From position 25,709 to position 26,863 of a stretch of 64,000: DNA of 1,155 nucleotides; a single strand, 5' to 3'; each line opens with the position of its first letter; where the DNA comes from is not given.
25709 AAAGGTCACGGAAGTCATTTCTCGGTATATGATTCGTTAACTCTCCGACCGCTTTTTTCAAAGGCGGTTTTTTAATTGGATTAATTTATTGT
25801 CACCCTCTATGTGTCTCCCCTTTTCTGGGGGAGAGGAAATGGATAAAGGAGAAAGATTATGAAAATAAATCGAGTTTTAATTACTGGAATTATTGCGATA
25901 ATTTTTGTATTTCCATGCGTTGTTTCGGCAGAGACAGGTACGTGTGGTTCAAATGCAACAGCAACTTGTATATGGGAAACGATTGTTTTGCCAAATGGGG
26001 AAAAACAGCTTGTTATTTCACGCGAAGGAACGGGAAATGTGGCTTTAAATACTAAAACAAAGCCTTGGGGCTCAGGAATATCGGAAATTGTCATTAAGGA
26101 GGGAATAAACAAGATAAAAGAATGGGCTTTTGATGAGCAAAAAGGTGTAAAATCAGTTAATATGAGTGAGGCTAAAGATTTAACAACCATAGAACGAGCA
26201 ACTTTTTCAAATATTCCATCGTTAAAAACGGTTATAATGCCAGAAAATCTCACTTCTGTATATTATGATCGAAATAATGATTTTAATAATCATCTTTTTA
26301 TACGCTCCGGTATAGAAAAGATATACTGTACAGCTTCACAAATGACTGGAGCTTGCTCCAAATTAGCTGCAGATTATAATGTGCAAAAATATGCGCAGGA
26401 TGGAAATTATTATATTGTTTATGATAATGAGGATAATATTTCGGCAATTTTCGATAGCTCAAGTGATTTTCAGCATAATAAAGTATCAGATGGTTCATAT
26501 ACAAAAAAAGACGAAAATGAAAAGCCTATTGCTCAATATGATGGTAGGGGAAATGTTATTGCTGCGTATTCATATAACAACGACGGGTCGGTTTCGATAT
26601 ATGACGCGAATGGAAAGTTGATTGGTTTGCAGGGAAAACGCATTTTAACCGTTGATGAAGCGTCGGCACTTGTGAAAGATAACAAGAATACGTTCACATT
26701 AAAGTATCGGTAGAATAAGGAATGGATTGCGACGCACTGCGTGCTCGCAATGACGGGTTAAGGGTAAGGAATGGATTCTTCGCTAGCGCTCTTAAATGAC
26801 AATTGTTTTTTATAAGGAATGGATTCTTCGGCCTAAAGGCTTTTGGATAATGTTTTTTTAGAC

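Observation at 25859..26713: Four-member family of exported Cys-rich proteins (three with LRR) united by an invariant C-terminal tail, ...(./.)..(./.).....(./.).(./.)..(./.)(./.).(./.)-COOH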

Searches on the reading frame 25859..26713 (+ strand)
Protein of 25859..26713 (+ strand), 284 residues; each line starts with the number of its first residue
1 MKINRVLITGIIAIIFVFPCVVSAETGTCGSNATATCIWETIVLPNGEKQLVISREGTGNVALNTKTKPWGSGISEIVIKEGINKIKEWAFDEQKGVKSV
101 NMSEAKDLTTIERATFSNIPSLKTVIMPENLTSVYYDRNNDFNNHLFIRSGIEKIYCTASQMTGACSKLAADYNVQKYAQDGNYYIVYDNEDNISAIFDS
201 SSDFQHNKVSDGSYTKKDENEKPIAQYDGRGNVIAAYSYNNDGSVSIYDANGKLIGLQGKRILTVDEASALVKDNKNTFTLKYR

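Call 5: search_protein_families(library=pfam, proteins=[window:25859-26713:+], max_evalue=1)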
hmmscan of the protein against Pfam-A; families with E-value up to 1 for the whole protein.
window:25859-26713:+ (284 aa): 3 families
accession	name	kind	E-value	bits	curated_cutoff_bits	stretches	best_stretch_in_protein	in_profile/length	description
PF13306.12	LRR_5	-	1.8e-08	34.8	27.7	1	74-135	13-71/127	BspA type Leucine rich repeat region (6 copies)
PF20082.4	DUF6476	-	0.16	12.3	24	0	5-55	18-60/91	Family of unknown function (DUF6476)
PF09299.17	Mu-transpos_C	-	0.19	12.2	21.7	1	225-255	30-59/61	Mu transposase, C-terminal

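Call 6: search_protein_families(library=ncbifam, proteins=[window:25859-26713:+], max_evalue=1)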
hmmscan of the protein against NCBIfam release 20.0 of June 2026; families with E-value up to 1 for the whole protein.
window:25859-26713:+ (284 aa): 0 families

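Call 13: find_homologous_proteins(query=window:25859-26713:+)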
Query window:25859-26713:+ (284 aa): 25 proteins with E <= 0.001 among 931 candidates.
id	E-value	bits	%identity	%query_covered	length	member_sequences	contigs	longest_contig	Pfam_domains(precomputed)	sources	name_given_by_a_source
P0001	5.2e-185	631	100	100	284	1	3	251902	PF13306.13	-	-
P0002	5.3e-146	503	81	95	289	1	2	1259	PF13306.13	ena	-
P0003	8.8e-123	427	71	99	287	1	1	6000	PF13306.13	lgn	-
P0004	1.6e-41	161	38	90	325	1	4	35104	PF13306.13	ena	-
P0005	1.8e-38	151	40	90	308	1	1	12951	PF13306.13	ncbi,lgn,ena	-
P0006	7.7e-38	149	32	100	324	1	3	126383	PF13306.13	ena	-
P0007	4.4e-37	146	51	57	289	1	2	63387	-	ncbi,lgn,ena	-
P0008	2.6e-34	137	42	74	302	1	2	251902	PF13306.13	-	-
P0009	5.3e-29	120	36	95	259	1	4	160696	PF13306.13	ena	-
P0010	3.8e-28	117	41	77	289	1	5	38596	-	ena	-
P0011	8.3e-25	106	34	100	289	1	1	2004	PF13306.13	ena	-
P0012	2.9e-24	104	37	77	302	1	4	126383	PF13306.13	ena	-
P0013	1.1e-23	102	33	100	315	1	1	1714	-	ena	-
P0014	1.5e-23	102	35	76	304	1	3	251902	PF13306.13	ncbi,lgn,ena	-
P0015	6.1e-23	100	30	100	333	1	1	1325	PF13306.13,PF05593.20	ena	-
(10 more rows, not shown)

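Call 17: find_encoding_contigs(protein=P0005, flank=6000, max_places=3)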
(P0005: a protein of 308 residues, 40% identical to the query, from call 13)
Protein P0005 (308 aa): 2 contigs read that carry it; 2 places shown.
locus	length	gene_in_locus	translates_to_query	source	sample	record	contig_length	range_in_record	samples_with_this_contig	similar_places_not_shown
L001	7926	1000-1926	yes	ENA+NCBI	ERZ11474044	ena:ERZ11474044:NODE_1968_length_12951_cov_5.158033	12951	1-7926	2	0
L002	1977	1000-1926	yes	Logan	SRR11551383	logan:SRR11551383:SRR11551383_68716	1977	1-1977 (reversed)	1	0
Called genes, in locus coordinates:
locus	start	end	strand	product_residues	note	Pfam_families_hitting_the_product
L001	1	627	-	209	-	?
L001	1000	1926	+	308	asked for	PF13306:LRR_5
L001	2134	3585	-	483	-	PF00069:Pkinase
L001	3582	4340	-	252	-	PF13672:PP2C_2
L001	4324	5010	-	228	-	PF00092:VWA (weak)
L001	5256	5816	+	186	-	PF08534:Redoxin, PF00578:AhpC-TSA, PF13905:Thioredoxin_8 (weak)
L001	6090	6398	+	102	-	PF00338:Ribosomal_S10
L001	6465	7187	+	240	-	PF00297:Ribosomal_L3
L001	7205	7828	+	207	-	PF00573:Ribosomal_L4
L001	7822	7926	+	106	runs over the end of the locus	PF00276:Ribosomal_L23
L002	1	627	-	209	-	?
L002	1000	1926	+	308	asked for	PF13306:LRR_5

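Call 21: find_related_loci(query=A3, collection=genome_contigs, flank=3000)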
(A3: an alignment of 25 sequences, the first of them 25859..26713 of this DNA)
Query A3 (284 aa) in genome_contigs; peptide patterns used: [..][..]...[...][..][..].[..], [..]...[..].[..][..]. (x = any residue, [..] = any of these).
126 stretches matched a pattern; 33 encode a relative of the query (tblastn E <= 1e-3); 33 distinct loci.
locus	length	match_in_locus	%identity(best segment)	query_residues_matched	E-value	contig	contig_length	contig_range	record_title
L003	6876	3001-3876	29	63-284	9e-17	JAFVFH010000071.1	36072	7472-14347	MAG: Alphaproteobacteria bacterium isolate RGIG5118 Roe_deer_Rumen.Co__c1262593, whole genome shotgun sequence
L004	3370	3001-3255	46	202-284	7e-17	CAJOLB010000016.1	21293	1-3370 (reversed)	uncultured Alphaproteobacteria bacterium isolate Reindeer_2_mag_112 genome assembly, contig: scaffold_1732, whole genome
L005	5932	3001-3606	28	66-284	2e-14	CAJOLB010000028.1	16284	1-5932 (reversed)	uncultured Alphaproteobacteria bacterium isolate Reindeer_2_mag_112 genome assembly, contig: scaffold_2825, whole genome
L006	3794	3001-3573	27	74-284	4e-12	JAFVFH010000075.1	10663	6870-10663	MAG: Alphaproteobacteria bacterium isolate RGIG5118 Roe_deer_Rumen.Co__c1314019, whole genome shotgun sequence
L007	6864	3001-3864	24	70-284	6e-12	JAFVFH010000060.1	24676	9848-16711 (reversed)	MAG: Alphaproteobacteria bacterium isolate RGIG5118 Roe_deer_Rumen.Co__c1122822, whole genome shotgun sequence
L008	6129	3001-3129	56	242-284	3e-10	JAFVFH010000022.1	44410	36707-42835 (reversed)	MAG: Alphaproteobacteria bacterium isolate RGIG5118 Roe_deer_Rumen.Co__c398195, whole genome shotgun sequence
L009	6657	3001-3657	25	74-284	3e-10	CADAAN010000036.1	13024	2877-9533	MAG: uncultured proteobacterium isolate RUG13121 genome assembly, contig: RUG13121_asm_36, whole genome shotgun sequence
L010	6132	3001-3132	52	241-284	1e-9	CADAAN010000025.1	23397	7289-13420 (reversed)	MAG: uncultured proteobacterium isolate RUG13121 genome assembly, contig: RUG13121_asm_25, whole genome shotgun sequence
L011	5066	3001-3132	53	240-284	8e-9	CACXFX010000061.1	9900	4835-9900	MAG: uncultured proteobacterium isolate RUG11221 genome assembly, contig: RUG11221_asm_61, whole genome shotgun sequence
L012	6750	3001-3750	25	60-284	9e-9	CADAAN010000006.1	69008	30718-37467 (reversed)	MAG: uncultured proteobacterium isolate RUG13121 genome assembly, contig: RUG13121_asm_6, whole genome shotgun sequence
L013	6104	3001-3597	26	72-284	1e-8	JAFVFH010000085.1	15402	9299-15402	MAG: Alphaproteobacteria bacterium isolate RGIG5118 Roe_deer_Rumen.Co__c1517972, whole genome shotgun sequence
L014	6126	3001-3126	53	242-284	2e-8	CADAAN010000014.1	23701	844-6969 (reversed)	MAG: uncultured proteobacterium isolate RUG13121 genome assembly, contig: RUG13121_asm_14, whole genome shotgun sequence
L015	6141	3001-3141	50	237-284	4e-8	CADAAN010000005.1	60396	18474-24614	MAG: uncultured proteobacterium isolate RUG13121 genome assembly, contig: RUG13121_asm_5, whole genome shotgun sequence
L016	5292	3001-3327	29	173-284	4e-8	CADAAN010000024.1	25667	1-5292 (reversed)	MAG: uncultured proteobacterium isolate RUG13121 genome assembly, contig: RUG13121_asm_24, whole genome shotgun sequence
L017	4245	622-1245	27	58-284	5e-8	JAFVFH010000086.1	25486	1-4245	MAG: Alphaproteobacteria bacterium isolate RGIG5118 Roe_deer_Rumen.Co__c1521321, whole genome shotgun sequence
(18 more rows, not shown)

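Call 36: search_protein_families(library=pfam, alignment_id=A4, max_evalue=0.001)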
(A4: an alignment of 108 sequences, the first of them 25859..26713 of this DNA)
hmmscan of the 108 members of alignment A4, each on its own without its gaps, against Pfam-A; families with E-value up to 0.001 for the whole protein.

A. member 1, window:25859-26713:+ (284 aa): 1 family
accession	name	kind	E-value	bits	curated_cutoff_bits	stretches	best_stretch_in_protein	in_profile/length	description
PF13306.12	LRR_5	-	1.8e-08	34.8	27.7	1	74-135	13-71/127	BspA type Leucine rich repeat region (6 copies)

B. families by the number of members that match (of 108 scanned): 9 families
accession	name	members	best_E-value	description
PF13306.12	LRR_5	65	2.2e-64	BspA type Leucine rich repeat region (6 copies)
PF13855.12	LRR_8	20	2.8e-13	Leucine rich repeat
PF05593.20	RHS_repeat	5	4.5e-07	RHS Repeat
PF25454.1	zf-C3HC4_IRF-2BP1_2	3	5.1e-05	IRF-2BP1/2 C3HC4 zinc finger domain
PF23952.1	LRR_EndoS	1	1.7e-06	Endo-beta-N-acetylglucosaminidase EndoS LRR domain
PF07661.19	MORN_2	1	3.9e-05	MORN repeat variant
PF24164.1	TMP_N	1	4.9e-05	Tape measure protein N-terminal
PF05725.18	FNIP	1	0.00015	FNIP Repeat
PF24593.1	DUF7617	1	0.00055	Domain of unknown function (DUF7617)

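Call 39: predict_structure(alignment_id=A3)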
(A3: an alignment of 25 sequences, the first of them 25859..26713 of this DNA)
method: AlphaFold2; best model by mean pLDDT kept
length: 284 residues; sequences in the alignment: 25
mean_pLDDT: 85.8   pTM: 0.79
mean pLDDT of the five models: 85.8, 85.7, 84.5, 83.4, 83.3
residues with pLDDT >= 90: 185; 70-90: 60; 50-70: 25; < 50: 14
segments of 3 or more residues with pLDDT < 50: 1-5, 16-19
pLDDT, mean of each block of 10 residues (from residue 1): 46 50 67 83 90 88 77 92 93 94 95 94 96 86 83 95 92 94 95 96 94 96 97 97 94 90 80 64 53
secondary structure, 60 per line:
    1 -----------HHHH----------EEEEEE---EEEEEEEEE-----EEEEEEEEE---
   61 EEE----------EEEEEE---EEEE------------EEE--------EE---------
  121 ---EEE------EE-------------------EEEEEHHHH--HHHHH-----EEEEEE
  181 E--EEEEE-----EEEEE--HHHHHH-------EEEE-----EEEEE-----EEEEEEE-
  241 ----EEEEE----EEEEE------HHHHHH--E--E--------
elements in order: H12-15 E26-31 E35-43 E49-57 E61-63 E74-79 E83-86 E99-101 E124-126 E154-158 H159-162 H165-169 E175-181 E184-188 E194-198 H201-206 E214-217 E223-227 E233-239 E245-249 E254-258 H265-270

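Call 41: fold_search(model_id=the predicted structure, library=pdb)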
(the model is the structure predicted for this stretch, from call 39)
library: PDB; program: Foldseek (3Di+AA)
matches with E <= 10: 784; with E <= 0.001: 4
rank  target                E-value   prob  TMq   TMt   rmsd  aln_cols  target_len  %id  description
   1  4h09_D                1.1e-05  1.00  0.29  0.23   9.0       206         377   16  Crystal structure of a leucine-rich repeat protein (EUBVEN_01088) from Eubacterium ventriosum ATCC 27560 at 2.50 A res (released 2012-10-10)
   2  4h09_A                1.8e-05  1.00  0.29  0.24   8.9       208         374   17  Crystal structure of a leucine-rich repeat protein (EUBVEN_01088) from Eubacterium ventriosum ATCC 27560 at 2.50 A res (released 2012-10-10)
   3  4gt6                  2.9e-04  1.00  0.33  0.25   8.7       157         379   15  Crystal structure of a leucine rich cell surface protein (FAEPRAA2165_01021) from Faecalibacterium prausnitzii A2-165 at (released 2012-09-26)
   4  6mlx_A                4.8e-04  1.00  0.24  0.32  12.3       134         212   13  Crystal structure of T. pallidum Leucine Rich Repeat protein (TpLRR) (released 2019-07-17)
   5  6mlx_C                1.2e-03  1.00  0.24  0.31  12.8       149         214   13  Crystal structure of T. pallidum Leucine Rich Repeat protein (TpLRR) (released 2019-07-17)
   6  6mlx_B                1.4e-03  1.00  0.26  0.33  11.5       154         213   13  Crystal structure of T. pallidum Leucine Rich Repeat protein (TpLRR) (released 2019-07-17)
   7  7u1z_B                1.5e-03  0.44  0.17  0.05  17.6       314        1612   10  Crystal structure of the DRBD and CROPs of TcdA (released 2022-03-09)
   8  4oju_A                1.9e-03  1.00  0.27  0.50  10.6       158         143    9  Crystal structure of a leucine-rich repeat protein (BACCAP_00569) from Bacteroides capillosus ATCC 29799 at 2.00 A res (released 2014-06-18)
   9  4cp6                  2.7e-03  0.99  0.24  0.18  11.9       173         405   13  The Crystal structure of Pneumococcal vaccine antigen PcpA (released 2015-02-25)
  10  4fs7                  2.8e-03  1.00  0.27  0.20  10.3       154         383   16  Crystal structure of a leucine-rich repeat protein (BACOVA_04585) from Bacteroides ovatus ATCC 8483 at 1.19 A resolution (released 2012-09-19)
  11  4oju_B                7.2e-03  1.00  0.26  0.48   9.5       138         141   12  Crystal structure of a leucine-rich repeat protein (BACCAP_00569) from Bacteroides capillosus ATCC 29799 at 2.00 A res (released 2014-06-18)
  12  4oju_D                7.2e-03  1.00  0.26  0.49  10.3       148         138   11  Crystal structure of a leucine-rich repeat protein (BACCAP_00569) from Bacteroides capillosus ATCC 29799 at 2.00 A res (released 2014-06-18)
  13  4fdw                  1.8e-02  0.63  0.20  0.16  17.7       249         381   12  Crystal structure of a putative cell surface protein (BACOVA_01565) from Bacteroides ovatus ATCC 8483 at 2.05 A resoluti (released 2012-07-25)
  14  4mqw_Z                3.0e-02  0.99  0.24  0.23   8.1       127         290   16  Structure of follicle-stimulating hormone in complex with the entire ectodomain of its receptor (P31) (released 2014-04-09)
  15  7t9n_R                4.2e-02  0.72  0.21  0.12  10.6       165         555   10  M22 Agonist Autoantibody bound to Human Thyrotropin receptor in complex with miniGs399 (composite structure) (released 2022-08-03)
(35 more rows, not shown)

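Call 54: find_encoding_contigs(protein=P0015, flank=2000, max_places=3)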
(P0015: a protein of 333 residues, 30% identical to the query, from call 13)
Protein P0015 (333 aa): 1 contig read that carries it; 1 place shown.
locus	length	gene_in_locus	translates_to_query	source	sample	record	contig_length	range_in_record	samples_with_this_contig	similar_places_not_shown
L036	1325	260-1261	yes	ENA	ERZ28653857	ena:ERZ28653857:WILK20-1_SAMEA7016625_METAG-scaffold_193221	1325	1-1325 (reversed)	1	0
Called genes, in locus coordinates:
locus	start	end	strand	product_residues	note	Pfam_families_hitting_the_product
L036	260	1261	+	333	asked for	PF05593:RHS_repeat (faint), PF13306:LRR_5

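Call 75: find_related_loci(query=A3, collection=viral_contigs, flank=6000)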
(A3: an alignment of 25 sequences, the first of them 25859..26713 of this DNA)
Query A3 (284 aa) in viral_contigs; peptide patterns used: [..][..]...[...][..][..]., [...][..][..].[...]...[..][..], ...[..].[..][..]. (x = any residue, [..] = any of these).
197 stretches matched a pattern, but none encodes a relative of the query by tblastn (E <= 1e-3).

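Call 76: find_related_loci(query=A3, collection=metagenome_contigs, flank=5000)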
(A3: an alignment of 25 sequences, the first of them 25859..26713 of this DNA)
Query A3 (284 aa) in metagenome_contigs; peptide patterns used: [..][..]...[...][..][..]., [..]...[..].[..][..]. (x = any residue, [..] = any of these).
300 stretches matched a pattern; 29 encode a relative of the query (tblastn E <= 1e-3); 29 distinct loci.
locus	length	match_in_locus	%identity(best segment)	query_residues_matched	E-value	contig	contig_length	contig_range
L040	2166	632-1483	100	1-284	0e+0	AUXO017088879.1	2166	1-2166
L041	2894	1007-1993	30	3-284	4e-34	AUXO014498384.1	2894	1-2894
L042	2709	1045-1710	35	69-284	6e-33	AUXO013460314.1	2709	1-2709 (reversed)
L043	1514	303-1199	31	1-284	2e-31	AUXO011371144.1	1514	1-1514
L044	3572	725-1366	38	67-284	6e-30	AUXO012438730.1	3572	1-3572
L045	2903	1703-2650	31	2-284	2e-27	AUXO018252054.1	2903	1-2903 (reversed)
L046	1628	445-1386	30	14-284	8e-26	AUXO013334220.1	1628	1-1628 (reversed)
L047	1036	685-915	58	208-284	7e-25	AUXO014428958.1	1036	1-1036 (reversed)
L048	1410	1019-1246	55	210-284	6e-21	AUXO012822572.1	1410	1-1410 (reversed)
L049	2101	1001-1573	29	97-284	1e-16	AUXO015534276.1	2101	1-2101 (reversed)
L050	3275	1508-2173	28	70-284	4e-12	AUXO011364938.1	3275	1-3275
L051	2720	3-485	26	83-284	4e-11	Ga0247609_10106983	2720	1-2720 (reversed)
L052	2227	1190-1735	24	65-284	1e-9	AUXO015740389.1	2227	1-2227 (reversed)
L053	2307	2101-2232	51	240-284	2e-9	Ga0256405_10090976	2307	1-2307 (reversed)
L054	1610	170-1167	26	59-284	6e-9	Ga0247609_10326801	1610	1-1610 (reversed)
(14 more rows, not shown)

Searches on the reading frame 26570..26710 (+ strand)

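Call 26: search_protein_families(library=pfam, proteins=[window:26570-26710:+], max_evalue=10)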
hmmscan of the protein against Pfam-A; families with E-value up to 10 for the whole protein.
seq(47 aa): 2 families
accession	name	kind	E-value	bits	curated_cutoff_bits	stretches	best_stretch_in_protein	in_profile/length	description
PF18719.7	ArlS_N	-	0.12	13.1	27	1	2-24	57-79/140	ArlS sensor domain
PF07661.19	MORN_2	-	0.14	12.9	29.6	1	5-19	2-16/22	MORN repeat variant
